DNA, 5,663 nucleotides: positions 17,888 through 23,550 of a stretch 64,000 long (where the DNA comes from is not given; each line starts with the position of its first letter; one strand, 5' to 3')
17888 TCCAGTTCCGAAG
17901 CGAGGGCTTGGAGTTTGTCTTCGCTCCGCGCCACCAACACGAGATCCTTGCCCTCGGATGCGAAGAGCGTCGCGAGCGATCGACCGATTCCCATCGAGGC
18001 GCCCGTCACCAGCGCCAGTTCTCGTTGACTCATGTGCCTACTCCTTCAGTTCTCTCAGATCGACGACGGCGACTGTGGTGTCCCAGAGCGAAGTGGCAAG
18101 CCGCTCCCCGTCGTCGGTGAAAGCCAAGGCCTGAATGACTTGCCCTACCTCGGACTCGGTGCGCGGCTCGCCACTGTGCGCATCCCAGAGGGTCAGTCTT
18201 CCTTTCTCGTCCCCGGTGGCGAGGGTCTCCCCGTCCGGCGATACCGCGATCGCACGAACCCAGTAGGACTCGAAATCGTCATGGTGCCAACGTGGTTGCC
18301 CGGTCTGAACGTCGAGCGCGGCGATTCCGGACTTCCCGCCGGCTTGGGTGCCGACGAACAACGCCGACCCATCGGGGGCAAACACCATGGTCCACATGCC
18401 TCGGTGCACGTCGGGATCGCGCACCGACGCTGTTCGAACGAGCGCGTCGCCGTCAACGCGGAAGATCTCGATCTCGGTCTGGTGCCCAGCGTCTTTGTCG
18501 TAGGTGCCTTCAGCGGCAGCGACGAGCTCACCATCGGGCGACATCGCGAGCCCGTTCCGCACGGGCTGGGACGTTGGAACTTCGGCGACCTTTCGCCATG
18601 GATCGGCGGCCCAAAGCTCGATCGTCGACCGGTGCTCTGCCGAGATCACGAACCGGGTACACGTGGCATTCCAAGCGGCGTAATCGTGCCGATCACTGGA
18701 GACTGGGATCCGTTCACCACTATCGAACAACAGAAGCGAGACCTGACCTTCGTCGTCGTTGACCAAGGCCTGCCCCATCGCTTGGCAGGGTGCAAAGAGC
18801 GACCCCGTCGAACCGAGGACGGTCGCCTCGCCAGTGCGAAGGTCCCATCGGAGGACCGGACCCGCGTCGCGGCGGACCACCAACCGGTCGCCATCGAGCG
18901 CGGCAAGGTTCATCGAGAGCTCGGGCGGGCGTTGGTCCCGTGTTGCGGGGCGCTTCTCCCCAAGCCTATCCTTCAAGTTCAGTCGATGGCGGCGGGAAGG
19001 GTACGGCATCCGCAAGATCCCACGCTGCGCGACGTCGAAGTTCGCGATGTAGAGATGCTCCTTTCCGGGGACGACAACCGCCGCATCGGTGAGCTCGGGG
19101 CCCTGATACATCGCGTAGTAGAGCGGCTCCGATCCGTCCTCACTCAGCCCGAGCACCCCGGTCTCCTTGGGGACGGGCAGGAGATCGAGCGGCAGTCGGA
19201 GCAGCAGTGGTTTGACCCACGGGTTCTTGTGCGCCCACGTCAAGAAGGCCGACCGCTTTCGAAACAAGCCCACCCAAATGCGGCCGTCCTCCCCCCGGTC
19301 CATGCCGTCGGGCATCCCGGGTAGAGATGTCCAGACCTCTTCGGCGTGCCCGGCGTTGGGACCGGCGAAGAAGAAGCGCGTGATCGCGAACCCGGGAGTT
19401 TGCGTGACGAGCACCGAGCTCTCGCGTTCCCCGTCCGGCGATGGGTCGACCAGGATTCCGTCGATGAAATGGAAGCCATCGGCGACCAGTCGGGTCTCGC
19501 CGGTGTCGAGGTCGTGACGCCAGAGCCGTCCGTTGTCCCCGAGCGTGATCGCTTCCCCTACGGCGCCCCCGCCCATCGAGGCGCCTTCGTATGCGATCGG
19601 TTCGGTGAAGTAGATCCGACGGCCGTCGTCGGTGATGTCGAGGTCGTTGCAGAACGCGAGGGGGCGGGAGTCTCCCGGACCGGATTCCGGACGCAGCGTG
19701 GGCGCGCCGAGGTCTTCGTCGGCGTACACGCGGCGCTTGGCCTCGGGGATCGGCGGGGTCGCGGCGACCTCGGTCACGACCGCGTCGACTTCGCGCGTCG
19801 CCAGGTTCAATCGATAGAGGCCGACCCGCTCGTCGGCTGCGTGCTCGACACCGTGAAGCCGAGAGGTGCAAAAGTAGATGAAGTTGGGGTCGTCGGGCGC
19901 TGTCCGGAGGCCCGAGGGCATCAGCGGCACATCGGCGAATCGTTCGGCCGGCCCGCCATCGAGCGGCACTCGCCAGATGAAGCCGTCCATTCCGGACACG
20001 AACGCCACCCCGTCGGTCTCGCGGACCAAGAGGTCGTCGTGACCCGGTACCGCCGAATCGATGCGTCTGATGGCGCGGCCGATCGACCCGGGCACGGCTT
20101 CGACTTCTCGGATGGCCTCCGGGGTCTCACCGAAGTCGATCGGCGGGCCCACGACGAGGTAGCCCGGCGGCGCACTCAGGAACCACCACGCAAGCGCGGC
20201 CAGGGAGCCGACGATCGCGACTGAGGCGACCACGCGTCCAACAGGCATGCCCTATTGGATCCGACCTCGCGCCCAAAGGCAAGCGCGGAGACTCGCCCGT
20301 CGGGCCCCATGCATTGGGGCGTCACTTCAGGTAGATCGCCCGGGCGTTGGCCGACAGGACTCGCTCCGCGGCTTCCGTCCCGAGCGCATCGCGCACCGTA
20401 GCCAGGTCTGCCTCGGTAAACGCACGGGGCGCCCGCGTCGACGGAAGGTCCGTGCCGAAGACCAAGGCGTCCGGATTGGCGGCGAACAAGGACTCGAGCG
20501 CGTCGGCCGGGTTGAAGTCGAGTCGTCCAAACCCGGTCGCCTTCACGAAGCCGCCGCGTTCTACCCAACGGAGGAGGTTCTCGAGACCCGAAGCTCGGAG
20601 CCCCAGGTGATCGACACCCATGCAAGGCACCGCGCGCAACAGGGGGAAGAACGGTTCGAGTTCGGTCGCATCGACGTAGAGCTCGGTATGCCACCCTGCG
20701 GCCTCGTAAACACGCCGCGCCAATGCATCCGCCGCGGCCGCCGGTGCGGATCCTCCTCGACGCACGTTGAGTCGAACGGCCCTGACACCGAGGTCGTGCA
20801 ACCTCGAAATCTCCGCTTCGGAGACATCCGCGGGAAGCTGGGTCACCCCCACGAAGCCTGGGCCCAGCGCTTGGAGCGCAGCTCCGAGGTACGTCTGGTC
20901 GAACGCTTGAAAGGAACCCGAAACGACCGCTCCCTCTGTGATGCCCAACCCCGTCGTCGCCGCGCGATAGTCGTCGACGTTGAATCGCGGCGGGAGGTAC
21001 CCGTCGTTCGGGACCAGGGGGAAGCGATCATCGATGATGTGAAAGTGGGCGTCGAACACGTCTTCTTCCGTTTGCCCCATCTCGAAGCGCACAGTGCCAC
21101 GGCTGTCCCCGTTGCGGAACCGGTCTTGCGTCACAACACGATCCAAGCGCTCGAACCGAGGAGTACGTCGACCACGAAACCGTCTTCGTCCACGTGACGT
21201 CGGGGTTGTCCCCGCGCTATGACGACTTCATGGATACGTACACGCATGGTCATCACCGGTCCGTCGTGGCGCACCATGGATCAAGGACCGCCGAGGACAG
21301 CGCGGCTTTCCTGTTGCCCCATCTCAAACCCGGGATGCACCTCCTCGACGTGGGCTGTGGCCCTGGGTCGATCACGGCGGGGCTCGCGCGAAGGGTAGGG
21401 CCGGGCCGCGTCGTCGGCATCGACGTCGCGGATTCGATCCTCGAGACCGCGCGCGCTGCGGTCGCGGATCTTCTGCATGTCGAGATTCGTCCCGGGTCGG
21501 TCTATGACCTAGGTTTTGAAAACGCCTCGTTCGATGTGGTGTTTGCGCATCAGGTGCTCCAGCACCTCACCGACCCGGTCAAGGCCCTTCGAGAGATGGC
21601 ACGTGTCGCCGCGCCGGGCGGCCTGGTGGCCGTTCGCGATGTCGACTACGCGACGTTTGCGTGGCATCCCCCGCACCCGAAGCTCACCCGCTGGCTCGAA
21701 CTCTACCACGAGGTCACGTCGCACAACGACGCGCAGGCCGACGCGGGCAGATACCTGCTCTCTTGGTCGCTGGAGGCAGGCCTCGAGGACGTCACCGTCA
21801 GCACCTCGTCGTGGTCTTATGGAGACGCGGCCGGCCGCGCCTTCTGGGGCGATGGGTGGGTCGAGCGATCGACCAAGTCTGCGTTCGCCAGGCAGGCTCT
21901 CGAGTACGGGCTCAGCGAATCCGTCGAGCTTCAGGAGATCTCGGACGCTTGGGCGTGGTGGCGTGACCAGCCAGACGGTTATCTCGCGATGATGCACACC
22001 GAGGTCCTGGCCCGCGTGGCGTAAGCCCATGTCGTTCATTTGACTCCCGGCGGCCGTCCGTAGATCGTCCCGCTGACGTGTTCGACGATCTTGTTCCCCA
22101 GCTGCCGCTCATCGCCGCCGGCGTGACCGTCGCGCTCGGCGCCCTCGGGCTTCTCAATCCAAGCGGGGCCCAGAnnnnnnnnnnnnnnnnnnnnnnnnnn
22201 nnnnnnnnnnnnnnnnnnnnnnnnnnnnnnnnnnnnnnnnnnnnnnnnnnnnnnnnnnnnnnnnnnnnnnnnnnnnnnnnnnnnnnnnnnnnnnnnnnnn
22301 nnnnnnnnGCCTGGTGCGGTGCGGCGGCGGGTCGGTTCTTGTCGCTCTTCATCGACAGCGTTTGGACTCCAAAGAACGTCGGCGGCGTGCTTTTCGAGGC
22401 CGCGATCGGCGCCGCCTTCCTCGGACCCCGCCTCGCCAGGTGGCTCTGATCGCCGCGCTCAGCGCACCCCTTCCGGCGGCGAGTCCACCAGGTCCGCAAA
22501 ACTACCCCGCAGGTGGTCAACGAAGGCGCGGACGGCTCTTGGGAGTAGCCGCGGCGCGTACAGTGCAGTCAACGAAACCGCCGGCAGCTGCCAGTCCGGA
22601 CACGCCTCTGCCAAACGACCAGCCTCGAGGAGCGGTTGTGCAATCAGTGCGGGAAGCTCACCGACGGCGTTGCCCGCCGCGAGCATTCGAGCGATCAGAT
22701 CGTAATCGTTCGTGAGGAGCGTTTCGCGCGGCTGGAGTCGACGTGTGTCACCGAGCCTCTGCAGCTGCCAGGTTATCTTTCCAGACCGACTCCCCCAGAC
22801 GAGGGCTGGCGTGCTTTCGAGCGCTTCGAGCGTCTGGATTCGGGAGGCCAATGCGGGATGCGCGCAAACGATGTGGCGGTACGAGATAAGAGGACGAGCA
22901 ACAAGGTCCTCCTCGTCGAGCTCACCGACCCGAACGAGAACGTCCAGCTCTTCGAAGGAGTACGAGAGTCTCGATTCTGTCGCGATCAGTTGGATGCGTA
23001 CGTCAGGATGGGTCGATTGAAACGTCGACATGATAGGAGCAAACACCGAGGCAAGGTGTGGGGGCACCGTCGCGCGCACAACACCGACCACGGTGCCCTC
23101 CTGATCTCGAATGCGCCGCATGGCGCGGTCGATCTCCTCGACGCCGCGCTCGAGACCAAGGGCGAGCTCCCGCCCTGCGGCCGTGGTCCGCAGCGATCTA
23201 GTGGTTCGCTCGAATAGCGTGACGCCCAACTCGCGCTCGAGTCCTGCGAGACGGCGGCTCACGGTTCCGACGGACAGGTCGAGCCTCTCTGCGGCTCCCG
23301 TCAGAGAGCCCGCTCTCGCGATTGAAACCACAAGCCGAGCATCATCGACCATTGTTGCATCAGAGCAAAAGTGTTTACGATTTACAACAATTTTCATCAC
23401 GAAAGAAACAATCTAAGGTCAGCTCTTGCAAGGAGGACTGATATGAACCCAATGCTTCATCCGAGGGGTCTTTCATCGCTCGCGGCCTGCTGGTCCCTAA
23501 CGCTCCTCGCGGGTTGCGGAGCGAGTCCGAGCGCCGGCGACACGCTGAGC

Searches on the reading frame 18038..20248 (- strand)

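Call 7: search_protein_families(library=pfam, proteins=[window:18038-20248:-], max_evalue=0.001)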
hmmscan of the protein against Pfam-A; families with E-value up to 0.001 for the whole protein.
window:18038-20248:- (736 aa): 15 families
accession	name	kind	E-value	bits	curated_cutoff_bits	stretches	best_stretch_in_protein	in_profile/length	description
PF25174.1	Beta-prop_THOC3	-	1.1e-17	64.4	305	1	522-732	50-243/272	THOC3 beta-propeller domain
PF24814.1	WD40_Prp19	-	5.3e-11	42.5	320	1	642-735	115-210/281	Prp19 WD40 domain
PF00400.38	WD40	-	3.3e-10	40.5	27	0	662-689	12-39/39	WD domain, G-beta repeat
PF23414.1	Beta-prop_EML_2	-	4.8e-10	39.7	90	1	662-731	40-110/266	Echinoderm microtubule-associated protein second beta-propeller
PF24796.1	WDR55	-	7.3e-10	38.8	200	1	620-733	58-168/296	WDR55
PF13360.13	PQQ_2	-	7e-09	36.1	27.6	2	444-695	25-229/233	Outer membrane protein assembly factor BamB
PF24807.1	WD40_CDC20-Fz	-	1e-08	35.3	200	1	621-735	57-168/292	CDC20/Fizzy WD40 domain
PF25173.1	Beta-prop_WDR3_1st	-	1.1e-08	35.4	154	1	645-731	14-100/184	WDR3 first beta-propeller domain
PF08450.18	SGL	-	2.2e-08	34.4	26.3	1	193-331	81-204/246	SMP-30/Gluconolactonase/LRE-like region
PF12894.13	ANAPC4_WD40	-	1.4e-07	32.1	22.9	0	657-711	34-89/91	Anaphase-promoting complex subunit 4 WD40 domain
PF24805.1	EIF3I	-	4.3e-07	29.8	200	0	664-735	149-221/324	EIF3I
PF25391.1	WD40_Gbeta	-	2.5e-06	27.1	150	1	523-733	59-257/340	G protein beta WD-40 repeat protein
PF24817.1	WD40_WDHD1_1st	-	3.6e-05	23.5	109.9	0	659-718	220-281/291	WDHD1 first WD40 domain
PF03088.22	Str_synth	-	6.9e-05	23.3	25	0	201-295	1-87/89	Strictosidine synthase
PF24782.2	WD40_MABP1-WDR62_2nd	-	0.00084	18.8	290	0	663-693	90-120/341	MABP1/WDR62 second WD40 domain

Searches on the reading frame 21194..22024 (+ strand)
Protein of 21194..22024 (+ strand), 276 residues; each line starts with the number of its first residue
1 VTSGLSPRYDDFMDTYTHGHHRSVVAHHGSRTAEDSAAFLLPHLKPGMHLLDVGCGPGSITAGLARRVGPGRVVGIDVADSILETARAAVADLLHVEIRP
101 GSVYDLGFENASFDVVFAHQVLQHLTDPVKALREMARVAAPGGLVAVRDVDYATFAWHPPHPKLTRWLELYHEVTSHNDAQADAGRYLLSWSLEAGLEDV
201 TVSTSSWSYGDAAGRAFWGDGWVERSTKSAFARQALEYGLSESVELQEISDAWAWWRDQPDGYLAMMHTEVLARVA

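Call 7: search_protein_families(library=pfam, proteins=[window:21194-22024:+], max_evalue=0.001)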
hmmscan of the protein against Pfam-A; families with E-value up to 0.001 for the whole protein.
window:21194-22024:+ (276 aa): 12 families
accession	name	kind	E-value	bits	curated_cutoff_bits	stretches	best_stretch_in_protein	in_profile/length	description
PF08241.18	Methyltransf_11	-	2.3e-25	89.5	21.2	1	51-146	1-94/95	Methyltransferase domain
PF13847.12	Methyltransf_31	-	4.3e-23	82.1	27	1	45-165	2-123/145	Methyltransferase domain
PF13649.12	Methyltransf_25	-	1.6e-22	80.5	27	1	51-143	2-97/97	Methyltransferase domain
PF08242.18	Methyltransf_12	-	7.3e-17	62.3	30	1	51-144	1-97/98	Methyltransferase domain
PF13489.12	Methyltransf_23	-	1e-16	61.6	27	1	26-200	2-162/164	Methyltransferase domain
PF01209.24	Ubie_methyltran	-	5.5e-14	52.5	20.1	1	45-148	46-152/233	ubiE/COQ5 methyltransferase family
PF01135.25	PCMT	-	3.3e-07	30.7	20.3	1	41-93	69-121/210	Protein-L-isoaspartate(D-aspartate) O-methyltransferase (PCMT)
PF01728.25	FtsJ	-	8.1e-07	29.6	24.1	1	44-87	19-62/181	FtsJ-like methyltransferase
PF07021.18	MetW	-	3e-06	27.5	21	1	41-140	8-103/193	Methionine biosynthesis protein MetW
PF05175.20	MTS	-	1.4e-05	25.3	23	1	35-116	18-102/170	Methyltransferase small domain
PF02353.26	CMAS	-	1.5e-05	24.9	27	1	43-94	59-109/273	Mycolic acid cyclopropane synthetase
PF08003.17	Methyltransf_9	-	2.2e-05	24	23.8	1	40-143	107-213/315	Protein of unknown function (DUF1698)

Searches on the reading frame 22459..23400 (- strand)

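Call 7: search_protein_families(library=pfam, proteins=[window:22459-23400:-], max_evalue=0.001)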
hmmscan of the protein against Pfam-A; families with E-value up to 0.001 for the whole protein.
window:22459-23400:- (313 aa): 2 families
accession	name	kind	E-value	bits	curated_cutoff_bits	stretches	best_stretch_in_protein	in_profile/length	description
PF03466.25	LysR_substrate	-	1.2e-31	110.2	28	1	104-301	4-208/209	LysR substrate binding domain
PF00126.33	HTH_1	-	2.9e-19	69.2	26.6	1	19-77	2-60/60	Bacterial regulatory helix-turn-helix protein, lysR family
